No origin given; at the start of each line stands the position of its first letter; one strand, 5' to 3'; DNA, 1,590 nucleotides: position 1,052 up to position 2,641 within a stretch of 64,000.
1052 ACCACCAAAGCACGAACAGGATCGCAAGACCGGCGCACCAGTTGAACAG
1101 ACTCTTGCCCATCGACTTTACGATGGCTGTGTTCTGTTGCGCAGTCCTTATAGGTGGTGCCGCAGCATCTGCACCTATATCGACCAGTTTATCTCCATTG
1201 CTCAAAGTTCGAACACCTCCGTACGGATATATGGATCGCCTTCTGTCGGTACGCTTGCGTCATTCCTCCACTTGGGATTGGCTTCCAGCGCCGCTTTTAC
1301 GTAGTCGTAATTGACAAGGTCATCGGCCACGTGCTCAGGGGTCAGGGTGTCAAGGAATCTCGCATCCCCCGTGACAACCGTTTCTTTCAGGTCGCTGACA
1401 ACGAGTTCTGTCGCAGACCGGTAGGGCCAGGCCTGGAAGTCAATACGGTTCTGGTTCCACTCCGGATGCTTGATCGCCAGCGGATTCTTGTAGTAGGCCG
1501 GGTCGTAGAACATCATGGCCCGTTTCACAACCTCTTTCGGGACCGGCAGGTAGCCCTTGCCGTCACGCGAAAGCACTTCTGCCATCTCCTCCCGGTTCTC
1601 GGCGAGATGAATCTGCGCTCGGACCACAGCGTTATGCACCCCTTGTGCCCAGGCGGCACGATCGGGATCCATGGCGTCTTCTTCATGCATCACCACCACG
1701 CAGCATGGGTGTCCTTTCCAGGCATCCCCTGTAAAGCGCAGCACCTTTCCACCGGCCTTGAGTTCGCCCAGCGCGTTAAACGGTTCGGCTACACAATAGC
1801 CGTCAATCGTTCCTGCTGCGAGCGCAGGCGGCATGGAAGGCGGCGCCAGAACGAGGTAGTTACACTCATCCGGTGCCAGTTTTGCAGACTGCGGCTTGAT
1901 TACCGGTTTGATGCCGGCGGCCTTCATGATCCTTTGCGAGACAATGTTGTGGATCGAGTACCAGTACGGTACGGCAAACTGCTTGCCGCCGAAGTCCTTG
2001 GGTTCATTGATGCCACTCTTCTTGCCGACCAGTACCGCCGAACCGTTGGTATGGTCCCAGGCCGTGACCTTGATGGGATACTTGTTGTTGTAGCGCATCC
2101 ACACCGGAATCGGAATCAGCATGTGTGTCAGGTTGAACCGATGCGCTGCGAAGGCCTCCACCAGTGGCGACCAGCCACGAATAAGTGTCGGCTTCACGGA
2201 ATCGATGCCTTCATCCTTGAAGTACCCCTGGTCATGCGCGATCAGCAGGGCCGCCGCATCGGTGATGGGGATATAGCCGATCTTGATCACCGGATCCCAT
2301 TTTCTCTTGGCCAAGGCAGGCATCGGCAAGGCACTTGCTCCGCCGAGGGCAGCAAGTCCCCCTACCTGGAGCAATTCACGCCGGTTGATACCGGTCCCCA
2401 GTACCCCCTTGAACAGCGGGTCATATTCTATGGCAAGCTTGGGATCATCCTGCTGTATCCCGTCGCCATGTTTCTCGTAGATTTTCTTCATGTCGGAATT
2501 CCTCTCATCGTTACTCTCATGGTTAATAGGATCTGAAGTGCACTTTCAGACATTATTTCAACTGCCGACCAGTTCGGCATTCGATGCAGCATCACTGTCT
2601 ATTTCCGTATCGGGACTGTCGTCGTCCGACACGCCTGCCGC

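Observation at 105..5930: SCNase operon extended by a DsrE-like protein, a NitT/TauT (NrtA/CynA-like) ABC importer with a Tat signal, and a CbtB cobalt-transporter subunit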

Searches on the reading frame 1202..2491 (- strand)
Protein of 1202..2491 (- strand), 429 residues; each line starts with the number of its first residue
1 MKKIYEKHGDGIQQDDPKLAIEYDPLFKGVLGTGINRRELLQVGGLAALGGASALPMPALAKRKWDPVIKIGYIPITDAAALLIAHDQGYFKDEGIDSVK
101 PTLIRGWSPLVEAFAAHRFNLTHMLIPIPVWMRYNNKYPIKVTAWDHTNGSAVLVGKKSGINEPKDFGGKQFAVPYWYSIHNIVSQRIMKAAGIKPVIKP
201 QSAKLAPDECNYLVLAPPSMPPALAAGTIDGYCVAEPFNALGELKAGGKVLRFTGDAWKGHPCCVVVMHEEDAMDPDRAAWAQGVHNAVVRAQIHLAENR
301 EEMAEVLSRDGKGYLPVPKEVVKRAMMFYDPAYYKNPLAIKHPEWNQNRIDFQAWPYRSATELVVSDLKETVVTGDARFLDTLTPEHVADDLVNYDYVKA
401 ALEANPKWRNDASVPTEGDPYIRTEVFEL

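Call 3: search_protein_families(library=pfam, proteins=[window:1202-2491:-], max_evalue=0.01)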
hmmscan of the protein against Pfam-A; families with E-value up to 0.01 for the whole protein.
window:1202-2491:- (429 aa): 2 families
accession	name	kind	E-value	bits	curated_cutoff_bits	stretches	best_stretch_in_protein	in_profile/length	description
PF13379.11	NMT1_2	-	1.2e-37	130.5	24.7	1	69-307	8-251/252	NMT1-like family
PF09084.16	NMT1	-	1.3e-08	35.5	20.5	1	77-196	2-119/216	NMT1/THI5 like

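Call 4: search_protein_families(library=ncbifam, proteins=[window:1202-2491:-], max_evalue=0.01)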
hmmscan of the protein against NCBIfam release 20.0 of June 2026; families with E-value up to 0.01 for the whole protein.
window:1202-2491:- (429 aa): 5 families
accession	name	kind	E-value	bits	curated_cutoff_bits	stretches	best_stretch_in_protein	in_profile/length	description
TIGR01728.1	SsuA_fam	subfamily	5.8e-23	81.5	163.5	1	69-321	1-242/290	aliphatic sulfonate ABC transporter substrate-binding protein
NF040735.1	SBP_SaoX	equivalog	4e-13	49.2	300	1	67-273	3-197/330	ABC transporter substrate-binding subunit SaoX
TIGR01729.1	taurine_ABC_bnd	equivalog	9.2e-07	28.6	304.25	1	151-252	81-169/300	taurine ABC transporter substrate-binding protein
NF008553.0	PRK11480.1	equivalog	2.8e-05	23.5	490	1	131-253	84-192/320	taurine ABC transporter substrate-binding protein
NF008588.0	PRK11553.1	subfamily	0.0061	15.5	299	0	151-328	111-268/319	aliphatic sulfonate ABC transporter substrate-binding protein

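Call 10: find_homologous_proteins(query=window:1202-2491:-, max_evalue=1e-10)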
Query window:1202-2491:- (429 aa): 2385 proteins with E <= 1e-10 among 8000 candidates; the best 120 are listed.
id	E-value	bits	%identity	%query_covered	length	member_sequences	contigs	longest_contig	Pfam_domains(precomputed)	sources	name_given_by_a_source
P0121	8.7e-283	956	95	100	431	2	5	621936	PF13379.12,PF09084.17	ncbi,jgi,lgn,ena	-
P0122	2.6e-282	954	94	100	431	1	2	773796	PF13379.12,PF09084.17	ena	-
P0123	1.6e-281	951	94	100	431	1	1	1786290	PF13379.12,PF09084.17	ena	-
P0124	4.0e-281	950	94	100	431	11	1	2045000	PF13379.12,PF09084.17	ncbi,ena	-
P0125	7.4e-281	949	93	100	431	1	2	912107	PF13379.12,PF09084.17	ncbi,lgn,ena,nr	ncbi:MAG: ABC transporter substrate-binding protein [Gammaproteobacteria bacterium]|nr:ABC transport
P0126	1.0e-279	945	93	100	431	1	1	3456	PF13379.12,PF09084.17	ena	-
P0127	3.0e-279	944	93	100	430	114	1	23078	PF13379.12,PF09084.17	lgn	-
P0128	1.7e-273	925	92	100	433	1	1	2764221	PF13379.12,PF09084.17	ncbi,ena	-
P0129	6.2e-273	923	92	100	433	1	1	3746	PF13379.12,PF09084.17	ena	-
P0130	1.0e-269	913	91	100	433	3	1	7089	PF13379.12,PF09084.17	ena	-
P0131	2.3e-269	911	90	100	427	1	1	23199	PF13379.12,PF09084.17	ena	-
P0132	2.4e-268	908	90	100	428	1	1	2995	PF13379.12,PF09084.17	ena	-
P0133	6.7e-268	907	90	100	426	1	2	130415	PF13379.12,PF09084.17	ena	-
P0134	5.3e-266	900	89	100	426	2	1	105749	PF13379.12,PF09084.17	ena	-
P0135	4.2e-263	891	88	100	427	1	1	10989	PF13379.12,PF09084.17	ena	-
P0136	8.4e-263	890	88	100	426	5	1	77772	PF13379.12,PF09084.17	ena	-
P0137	1.3e-252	856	84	100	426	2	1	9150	PF13379.12,PF09084.17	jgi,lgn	jgi:NitT/TauT family transport system substrate-binding protein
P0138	3.4e-252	855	84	100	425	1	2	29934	PF13379.12,PF09084.17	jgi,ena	-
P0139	8.7e-252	853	83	100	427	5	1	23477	PF13379.12,PF09084.17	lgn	-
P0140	1.9e-251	852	83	100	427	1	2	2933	PF13379.12,PF09084.17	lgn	-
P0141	2.0e-251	852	83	100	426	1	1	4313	PF13379.12,PF09084.17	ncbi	-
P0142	2.6e-250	849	83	100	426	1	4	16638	PF13379.12,PF09084.17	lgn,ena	-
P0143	1.6e-249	846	82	100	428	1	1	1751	PF13379.12,PF09084.17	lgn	-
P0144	5.6e-248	841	82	100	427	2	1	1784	PF13379.12,PF09084.17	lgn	-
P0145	1.3e-247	840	82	100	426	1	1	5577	PF13379.12,PF09084.17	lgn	-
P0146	2.3e-247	839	83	100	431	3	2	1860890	PF13379.12,PF09084.17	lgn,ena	-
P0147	2.4e-247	839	83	100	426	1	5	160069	PF13379.12,PF09084.17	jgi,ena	-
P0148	2.7e-247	839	81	100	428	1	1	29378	PF13379.12,PF09084.17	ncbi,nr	ncbi:MAG: ABC transporter substrate-binding protein [Gammaproteobacteria bacterium]|nr:ABC transport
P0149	5.1e-247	838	83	100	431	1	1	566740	PF13379.12,PF09084.17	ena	-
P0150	8.7e-247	837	82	100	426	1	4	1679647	PF13379.12,PF09084.17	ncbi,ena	-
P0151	2.3e-245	832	80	100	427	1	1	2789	PF13379.12,PF09084.17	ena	-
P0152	3.5e-245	832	82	100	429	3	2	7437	PF13379.12,PF09084.17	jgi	-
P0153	4.8e-245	831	81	100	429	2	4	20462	PF13379.12,PF09084.17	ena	-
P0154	8.3e-245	830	82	100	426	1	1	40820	PF13379.12,PF09084.17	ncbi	-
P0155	3.0e-244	829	81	100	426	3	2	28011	PF13379.12,PF09084.17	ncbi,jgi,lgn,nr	ncbi:MAG: ABC transporter substrate-binding protein [Rhodospirillales bacterium]|nr:ABC transporter 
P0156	9.3e-244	827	81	100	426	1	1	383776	PF13379.12,PF09084.17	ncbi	-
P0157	1.8e-243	826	80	100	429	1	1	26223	PF13379.12,PF09084.17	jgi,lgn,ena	-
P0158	2.1e-243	826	81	100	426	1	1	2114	PF13379.12,PF09084.17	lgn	-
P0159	1.1e-241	820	80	100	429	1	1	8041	PF13379.12,PF09084.17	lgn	-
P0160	1.5e-241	820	80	100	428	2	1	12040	PF13379.12,PF09084.17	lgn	-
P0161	3.1e-241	819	78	100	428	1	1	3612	PF13379.12,PF09084.17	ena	-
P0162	5.3e-241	818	80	100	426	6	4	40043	PF13379.12,PF09084.17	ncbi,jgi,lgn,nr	ncbi:MAG: ABC transporter substrate-binding protein [Rhodospirillales bacterium]|nr:ABC transporter 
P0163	2.5e-240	816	79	100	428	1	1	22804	PF13379.12,PF09084.17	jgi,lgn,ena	-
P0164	6.7e-240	814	79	100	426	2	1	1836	PF13379.12,PF09084.17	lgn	-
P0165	2.4e-239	812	79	100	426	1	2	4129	PF13379.12,PF09084.17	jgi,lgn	-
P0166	3.9e-239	812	80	100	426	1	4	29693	PF13379.12,PF09084.17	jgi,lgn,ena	-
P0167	4.0e-239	812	78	100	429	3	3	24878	PF13379.12,PF09084.17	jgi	-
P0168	5.7e-239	811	79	100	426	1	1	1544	PF13379.12,PF09084.17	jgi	-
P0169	8.3e-239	811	78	100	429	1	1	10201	PF13379.12,PF09084.17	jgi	-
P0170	7.4e-238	808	79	99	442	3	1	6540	PF13379.12,PF09084.17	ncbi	-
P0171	8.4e-238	807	78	100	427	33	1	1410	PF13379.12,PF09084.17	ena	-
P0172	4.3e-237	805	78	100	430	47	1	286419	PF13379.12,PF09084.17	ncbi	ncbi:MAG: ABC transporter substrate-binding protein [Candidatus Thiodiazotropha sp.]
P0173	7.2e-237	804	78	100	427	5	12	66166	PF13379.12,PF09084.17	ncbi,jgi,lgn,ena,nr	ncbi:MAG: ABC transporter substrate-binding protein [Proteobacteria bacterium]|jgi:NitT/TauT family 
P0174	1.6e-236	803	78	99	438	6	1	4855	PF13379.12,PF09084.17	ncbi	-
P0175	1.9e-236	803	77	100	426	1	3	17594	PF13379.12,PF09084.17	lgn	-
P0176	2.9e-236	802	78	100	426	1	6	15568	PF13379.12,PF09084.17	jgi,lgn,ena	jgi:NitT/TauT family transport system substrate-binding protein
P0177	5.7e-236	801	78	99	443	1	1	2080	PF13379.12,PF10518.15,PF09084.17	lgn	-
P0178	7.9e-236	801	78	100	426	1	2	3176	PF13379.12,PF09084.17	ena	-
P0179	7.0e-235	798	78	100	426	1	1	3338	PF13379.12,PF09084.17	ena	-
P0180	3.9e-234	795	77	100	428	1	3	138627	PF13379.12,PF09084.17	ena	-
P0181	4.4e-234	795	77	100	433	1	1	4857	PF13379.12,PF10518.15,PF09084.17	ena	-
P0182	5.8e-234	795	77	100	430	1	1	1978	PF13379.12,PF09084.17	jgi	jgi:NitT/TauT family transport system substrate-binding protein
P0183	1.9e-233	793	77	100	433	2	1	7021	PF13379.12,PF09084.17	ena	-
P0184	2.8e-233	792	77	99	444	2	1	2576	PF13379.12,PF09084.17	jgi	jgi:NitT/TauT family transport system substrate-binding protein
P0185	5.2e-233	792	77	99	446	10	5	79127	PF13379.12,PF09084.17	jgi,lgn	-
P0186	7.2e-233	791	77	99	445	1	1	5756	PF13379.12,PF09084.17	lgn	-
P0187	9.2e-233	791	76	100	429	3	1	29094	PF13379.12,PF09084.17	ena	-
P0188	1.4e-232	790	76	100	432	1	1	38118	PF13379.12,PF09084.17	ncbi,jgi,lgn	-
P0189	5.3e-232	788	77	100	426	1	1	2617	PF13379.12,PF09084.17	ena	-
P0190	2.4e-231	786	77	100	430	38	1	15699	PF13379.12,PF09084.17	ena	-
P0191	3.9e-231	785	77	99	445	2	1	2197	PF13379.12,PF09084.17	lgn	-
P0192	9.7e-231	784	78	98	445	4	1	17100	PF13379.12,PF09084.17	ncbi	-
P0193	2.3e-230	783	78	99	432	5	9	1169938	PF13379.12,PF09084.17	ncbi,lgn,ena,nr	ncbi:MAG: ABC transporter substrate-binding protein [Chromatiaceae bacterium]|nr:ABC transporter sub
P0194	1.6e-229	780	76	100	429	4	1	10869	PF13379.12,PF09084.17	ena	-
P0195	1.7e-229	780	76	100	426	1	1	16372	PF13379.12,PF09084.17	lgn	-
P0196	2.7e-229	779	76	99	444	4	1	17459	PF13379.12,PF09084.17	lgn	-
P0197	3.9e-229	779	77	99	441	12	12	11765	PF13379.12,PF10518.15,PF09084.17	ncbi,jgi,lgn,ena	-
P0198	5.9e-229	778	74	100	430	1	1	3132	PF13379.12,PF09084.17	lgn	-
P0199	1.8e-228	777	76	99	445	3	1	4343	PF13379.12,PF09084.17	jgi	-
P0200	3.5e-228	776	76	99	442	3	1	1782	PF13379.12,PF09084.17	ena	-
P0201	4.9e-228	775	75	99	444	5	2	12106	PF13379.12,PF09084.17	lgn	-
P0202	8.8e-228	774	75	100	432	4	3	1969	PF13379.12,PF09084.17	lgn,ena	-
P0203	9.1e-228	774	74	100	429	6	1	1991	PF13379.12,PF09084.17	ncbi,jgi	-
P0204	2.3e-227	773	75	100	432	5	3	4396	PF13379.12,PF09084.17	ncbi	-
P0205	2.3e-227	773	76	100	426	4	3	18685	PF13379.12,PF09084.17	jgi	jgi:NitT/TauT family transport system substrate-binding protein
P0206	3.3e-227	772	75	99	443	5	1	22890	PF13379.12,PF09084.17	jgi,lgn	-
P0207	4.0e-227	772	76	99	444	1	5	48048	PF13379.12,PF09084.17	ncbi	-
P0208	5.9e-227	772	76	100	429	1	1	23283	PF13379.12,PF09084.17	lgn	-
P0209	6.8e-227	771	75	100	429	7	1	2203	PF13379.12,PF09084.17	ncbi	-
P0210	3.7e-226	769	75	99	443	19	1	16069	PF13379.12,PF09084.17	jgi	-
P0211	7.3e-226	768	76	100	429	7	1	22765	PF13379.12,PF09084.17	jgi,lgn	-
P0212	9.0e-226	768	76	99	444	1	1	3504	PF13379.12,PF09084.17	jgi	jgi:NitT/TauT family transport system substrate-binding protein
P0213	1.4e-224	764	74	99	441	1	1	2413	PF13379.12,PF09084.17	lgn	-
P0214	1.5e-224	764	75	99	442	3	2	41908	PF13379.12,PF09084.17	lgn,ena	-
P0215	2.2e-224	763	76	99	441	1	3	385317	PF13379.12,PF09084.17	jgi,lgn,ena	-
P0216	2.3e-224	763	75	99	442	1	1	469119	PF13379.12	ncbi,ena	-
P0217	8.3e-224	761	75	99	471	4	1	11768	PF13379.12,PF09084.17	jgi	-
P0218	1.0e-223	761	75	99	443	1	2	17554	PF13379.12,PF09084.17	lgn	-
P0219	1.6e-223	760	74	100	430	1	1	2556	PF13379.12,PF10518.15,PF09084.17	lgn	-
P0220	1.9e-223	760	74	99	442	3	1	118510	PF13379.12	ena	-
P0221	1.1e-222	758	75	100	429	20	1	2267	PF13379.12,PF09084.17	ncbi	-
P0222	3.1e-222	756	73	99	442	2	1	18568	PF13379.12,PF09084.17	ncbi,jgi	jgi:NitT/TauT family transport system substrate-binding protein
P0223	4.6e-222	755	74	99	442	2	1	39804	PF13379.12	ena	-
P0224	2.7e-220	750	74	99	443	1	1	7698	PF13379.12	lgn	-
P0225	1.2e-219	748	74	100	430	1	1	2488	PF13379.12,PF09084.17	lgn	-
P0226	1.5e-219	747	72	99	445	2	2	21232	PF13379.12,PF09084.17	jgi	-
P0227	7.0e-219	745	73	100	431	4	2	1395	PF13379.12,PF09084.17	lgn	-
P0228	3.0e-218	743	72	100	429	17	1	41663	PF13379.12,PF09084.17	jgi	jgi:NitT/TauT family transport system substrate-binding protein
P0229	1.4e-217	741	72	99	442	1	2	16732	PF13379.12,PF09084.17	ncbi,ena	ncbi:MAG: ABC transporter substrate-binding protein [Thiobacillaceae bacterium]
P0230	4.3e-217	739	72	99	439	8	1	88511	PF13379.12,PF09084.17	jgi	jgi:NitT/TauT family transport system substrate-binding protein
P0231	8.3e-217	738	74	97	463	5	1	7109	PF13379.12,PF09084.17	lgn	-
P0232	1.3e-216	738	74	97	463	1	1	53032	PF13379.12,PF09084.17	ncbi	-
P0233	1.3e-216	738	74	97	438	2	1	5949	PF13379.12,PF09084.17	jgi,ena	-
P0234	1.6e-216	737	71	99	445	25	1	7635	PF13379.12,PF09084.17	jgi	jgi:NitT/TauT family transport system substrate-binding protein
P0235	2.2e-216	737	71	99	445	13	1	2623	PF13379.12,PF09084.17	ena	-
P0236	5.1e-216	736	72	99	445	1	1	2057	PF13379.12,PF09084.17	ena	-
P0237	5.3e-216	735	71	99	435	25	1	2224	PF13379.12,PF09084.17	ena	-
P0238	5.9e-216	735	71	99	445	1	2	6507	PF13379.12,PF09084.17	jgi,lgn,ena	-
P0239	6.8e-216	735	73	99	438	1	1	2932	PF13379.12,PF10518.15,PF09084.17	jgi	jgi:NitT/TauT family transport system substrate-binding protein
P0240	1.3e-215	734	74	97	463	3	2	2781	PF13379.12,PF09084.17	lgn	-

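Call 16: search_solved_structures(query=window:1202-2491:-, max_evalue=0.01, show_alignments=3)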
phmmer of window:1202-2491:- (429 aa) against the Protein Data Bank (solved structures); distinct sequences matched with E-value up to 0.01: 13.
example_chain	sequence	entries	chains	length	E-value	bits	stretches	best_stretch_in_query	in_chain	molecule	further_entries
3un6_A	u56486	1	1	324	4e-19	71.7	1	66-271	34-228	ABC transporter substrate-binding protein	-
9uai_E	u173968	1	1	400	2.1e-15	59.5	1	69-310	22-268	Nitrate transport ATP-binding subunits C and D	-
9uak_A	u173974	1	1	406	2.2e-15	59.4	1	69-310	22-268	C terminal regulatory domain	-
9u9z_C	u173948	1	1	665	2.9e-15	59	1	60-309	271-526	CmpC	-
9ua0_C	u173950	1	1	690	3.2e-15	58.9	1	60-309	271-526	CmpC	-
9ua1_C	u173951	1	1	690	3.3e-15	58.8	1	60-309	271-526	CmpC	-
8wm7_C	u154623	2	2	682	1.4e-14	56.7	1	67-325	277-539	Nitrate transport ATP-binding protein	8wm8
8w9m_C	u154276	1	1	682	1.7e-14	56.5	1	67-325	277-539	Nitrate transport ATP-binding protein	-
2g29_A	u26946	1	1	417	1.2e-11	47.1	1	69-360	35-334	Nitrate transport protein nrtA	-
2i48_A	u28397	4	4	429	1.6e-06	30.2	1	69-323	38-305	Bicarbonate transporter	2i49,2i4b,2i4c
6ssy_A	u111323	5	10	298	0.0023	19.8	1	108-256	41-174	Taurine-binding periplasmic protein | Taurine ABC transporter substrate-binding protein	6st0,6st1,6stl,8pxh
3qsl_A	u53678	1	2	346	0.0039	19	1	35-113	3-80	Putative exported protein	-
4nmy_A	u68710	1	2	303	0.008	18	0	71-173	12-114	ABC-type transport system, extracellular solute-binding protein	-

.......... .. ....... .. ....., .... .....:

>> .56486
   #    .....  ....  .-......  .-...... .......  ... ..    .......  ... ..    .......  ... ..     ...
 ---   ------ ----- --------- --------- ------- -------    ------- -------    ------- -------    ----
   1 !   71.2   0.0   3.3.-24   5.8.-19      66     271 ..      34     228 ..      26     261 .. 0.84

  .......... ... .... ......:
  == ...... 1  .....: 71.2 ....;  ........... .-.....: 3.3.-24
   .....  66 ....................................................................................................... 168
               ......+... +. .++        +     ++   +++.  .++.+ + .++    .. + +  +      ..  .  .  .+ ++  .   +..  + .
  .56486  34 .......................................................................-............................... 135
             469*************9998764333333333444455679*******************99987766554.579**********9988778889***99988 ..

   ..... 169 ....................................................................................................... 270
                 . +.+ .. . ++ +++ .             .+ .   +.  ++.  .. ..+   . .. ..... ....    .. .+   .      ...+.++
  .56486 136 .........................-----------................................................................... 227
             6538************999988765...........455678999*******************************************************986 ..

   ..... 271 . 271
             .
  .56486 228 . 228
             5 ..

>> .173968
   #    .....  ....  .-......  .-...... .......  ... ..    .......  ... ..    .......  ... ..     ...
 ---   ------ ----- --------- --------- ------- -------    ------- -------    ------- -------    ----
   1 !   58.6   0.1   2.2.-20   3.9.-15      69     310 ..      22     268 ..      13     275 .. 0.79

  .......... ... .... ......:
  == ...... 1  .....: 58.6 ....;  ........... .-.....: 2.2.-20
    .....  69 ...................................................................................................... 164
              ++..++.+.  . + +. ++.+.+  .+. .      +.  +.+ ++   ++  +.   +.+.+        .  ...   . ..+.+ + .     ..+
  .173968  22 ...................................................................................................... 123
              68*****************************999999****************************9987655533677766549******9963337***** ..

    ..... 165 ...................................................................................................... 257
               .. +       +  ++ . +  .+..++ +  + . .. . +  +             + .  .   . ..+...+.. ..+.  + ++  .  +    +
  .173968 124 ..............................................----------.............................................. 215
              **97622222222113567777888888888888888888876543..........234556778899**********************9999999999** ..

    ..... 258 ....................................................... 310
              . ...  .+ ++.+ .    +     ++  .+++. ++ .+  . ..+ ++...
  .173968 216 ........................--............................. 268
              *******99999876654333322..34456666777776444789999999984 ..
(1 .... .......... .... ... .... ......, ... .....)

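Call 50: predict_structure(alignment_id=A3)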
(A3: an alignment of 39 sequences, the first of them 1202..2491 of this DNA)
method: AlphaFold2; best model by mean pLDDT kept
length: 429 residues; sequences in the alignment: 39
mean_pLDDT: 57.5   pTM: 0.53
mean pLDDT of the five models: 57.5, 51.7, 48.1, 44.4, 41.1
residues with pLDDT >= 90: 26; 70-90: 107; 50-70: 101; < 50: 195
segments of 3 or more residues with pLDDT < 50: 1-5, 7-14, 16-61, 107-110, 126-150, 237-242, 255-273, 331-380, 383-405, 411-415
pLDDT, mean of each block of 10 residues (from residue 1): 44 46 32 33 38 32 68 67 86 87 62 60 49 35 42 79 90 67 70 86 91 74 85 58 58 51 44 55 66 72 85 82 63 45 33 32 40 35 42 38 46 50 53
secondary structure, 60 per line:
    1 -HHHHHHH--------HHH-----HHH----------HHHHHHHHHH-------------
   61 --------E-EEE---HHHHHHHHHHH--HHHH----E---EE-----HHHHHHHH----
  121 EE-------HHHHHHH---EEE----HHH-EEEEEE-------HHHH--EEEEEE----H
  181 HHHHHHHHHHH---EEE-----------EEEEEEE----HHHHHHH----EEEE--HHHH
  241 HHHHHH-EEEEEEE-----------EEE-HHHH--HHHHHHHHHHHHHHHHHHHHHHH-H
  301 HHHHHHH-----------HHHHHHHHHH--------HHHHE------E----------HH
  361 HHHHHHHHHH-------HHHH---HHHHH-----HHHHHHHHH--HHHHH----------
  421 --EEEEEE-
elements in order: H2-8 H38-47 E71-73 H77-87 H90-93 H109-116 H130-136 E140-142 E151-156 H164-167 E170-175 H180-191 E195-197 E209-215 H220-226 E231-234 H237-246 E248-254 E266-268 H270-273 H276-298 H300-307 H319-328 H337-340 H359-370 H378-381 H385-389 H395-403 H406-410 E423-428
